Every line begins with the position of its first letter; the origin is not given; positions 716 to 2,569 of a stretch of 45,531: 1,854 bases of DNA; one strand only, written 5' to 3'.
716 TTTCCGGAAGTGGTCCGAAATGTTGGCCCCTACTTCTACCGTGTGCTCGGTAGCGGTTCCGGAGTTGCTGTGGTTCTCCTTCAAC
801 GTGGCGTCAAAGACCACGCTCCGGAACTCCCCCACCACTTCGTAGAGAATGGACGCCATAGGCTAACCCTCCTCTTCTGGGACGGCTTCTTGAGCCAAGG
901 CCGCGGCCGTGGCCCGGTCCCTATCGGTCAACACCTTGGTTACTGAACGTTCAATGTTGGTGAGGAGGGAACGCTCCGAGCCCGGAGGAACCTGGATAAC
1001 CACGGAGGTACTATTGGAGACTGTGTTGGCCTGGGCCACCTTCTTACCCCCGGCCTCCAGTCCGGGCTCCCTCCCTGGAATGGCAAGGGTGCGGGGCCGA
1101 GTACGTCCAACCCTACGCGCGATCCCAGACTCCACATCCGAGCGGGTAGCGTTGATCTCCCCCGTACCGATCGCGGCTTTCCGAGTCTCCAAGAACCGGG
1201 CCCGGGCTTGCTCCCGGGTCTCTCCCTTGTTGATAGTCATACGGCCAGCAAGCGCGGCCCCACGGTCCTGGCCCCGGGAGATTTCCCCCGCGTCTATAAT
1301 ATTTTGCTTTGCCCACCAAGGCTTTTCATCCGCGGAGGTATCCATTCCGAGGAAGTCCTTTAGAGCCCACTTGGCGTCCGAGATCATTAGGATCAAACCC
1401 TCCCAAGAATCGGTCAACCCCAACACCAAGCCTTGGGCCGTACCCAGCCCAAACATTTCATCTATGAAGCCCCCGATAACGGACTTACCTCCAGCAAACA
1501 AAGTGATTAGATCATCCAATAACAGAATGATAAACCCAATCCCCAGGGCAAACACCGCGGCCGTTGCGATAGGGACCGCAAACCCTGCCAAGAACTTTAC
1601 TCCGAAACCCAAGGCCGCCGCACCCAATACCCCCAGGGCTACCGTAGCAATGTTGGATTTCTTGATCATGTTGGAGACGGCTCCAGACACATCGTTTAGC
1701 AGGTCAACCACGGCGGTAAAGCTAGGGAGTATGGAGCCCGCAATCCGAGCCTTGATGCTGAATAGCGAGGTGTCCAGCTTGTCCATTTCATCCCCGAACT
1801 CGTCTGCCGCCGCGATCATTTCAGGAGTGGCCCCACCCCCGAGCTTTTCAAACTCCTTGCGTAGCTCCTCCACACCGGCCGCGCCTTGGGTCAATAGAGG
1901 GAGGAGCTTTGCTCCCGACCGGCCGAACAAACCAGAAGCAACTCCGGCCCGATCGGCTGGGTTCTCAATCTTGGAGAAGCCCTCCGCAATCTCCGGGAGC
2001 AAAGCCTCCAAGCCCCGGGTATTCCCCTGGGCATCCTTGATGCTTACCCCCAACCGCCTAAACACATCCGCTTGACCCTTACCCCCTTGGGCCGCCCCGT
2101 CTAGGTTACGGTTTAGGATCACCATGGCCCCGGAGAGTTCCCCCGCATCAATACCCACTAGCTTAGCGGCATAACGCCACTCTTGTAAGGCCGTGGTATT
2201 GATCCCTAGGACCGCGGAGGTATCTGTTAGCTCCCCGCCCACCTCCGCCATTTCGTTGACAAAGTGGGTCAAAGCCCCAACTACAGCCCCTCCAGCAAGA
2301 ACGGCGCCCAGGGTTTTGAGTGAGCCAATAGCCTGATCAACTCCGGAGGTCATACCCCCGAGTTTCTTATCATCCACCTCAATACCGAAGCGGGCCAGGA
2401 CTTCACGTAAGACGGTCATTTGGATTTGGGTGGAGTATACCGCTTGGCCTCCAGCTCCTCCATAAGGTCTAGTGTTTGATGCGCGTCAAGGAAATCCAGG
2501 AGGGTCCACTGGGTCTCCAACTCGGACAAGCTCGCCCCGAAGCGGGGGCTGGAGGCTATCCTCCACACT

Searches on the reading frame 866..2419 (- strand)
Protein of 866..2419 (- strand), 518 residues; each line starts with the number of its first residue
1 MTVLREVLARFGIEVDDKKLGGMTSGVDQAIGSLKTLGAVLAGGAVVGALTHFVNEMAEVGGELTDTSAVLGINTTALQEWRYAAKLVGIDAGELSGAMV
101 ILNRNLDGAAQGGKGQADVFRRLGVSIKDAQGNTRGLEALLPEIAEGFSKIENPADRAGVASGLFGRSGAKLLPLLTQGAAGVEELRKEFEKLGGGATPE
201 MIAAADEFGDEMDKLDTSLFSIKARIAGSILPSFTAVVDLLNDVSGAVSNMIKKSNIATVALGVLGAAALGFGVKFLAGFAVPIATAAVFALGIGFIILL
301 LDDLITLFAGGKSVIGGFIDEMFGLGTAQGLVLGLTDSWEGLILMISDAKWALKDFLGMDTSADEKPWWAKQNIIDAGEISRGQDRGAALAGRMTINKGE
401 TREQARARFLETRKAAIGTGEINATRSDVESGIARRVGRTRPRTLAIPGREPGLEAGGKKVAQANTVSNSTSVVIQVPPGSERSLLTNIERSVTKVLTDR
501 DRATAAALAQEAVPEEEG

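Call 18: search_protein_families(library=pfam, proteins=[window:866-2419:-], max_evalue=0.001)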
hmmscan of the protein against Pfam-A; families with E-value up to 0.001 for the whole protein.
window:866-2419:- (518 aa): 1 family
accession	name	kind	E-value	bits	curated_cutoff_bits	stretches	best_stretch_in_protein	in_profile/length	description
PF10145.14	PhageMin_Tail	-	8.3e-08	32.8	33.2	1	54-166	93-201/201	Phage-related minor tail protein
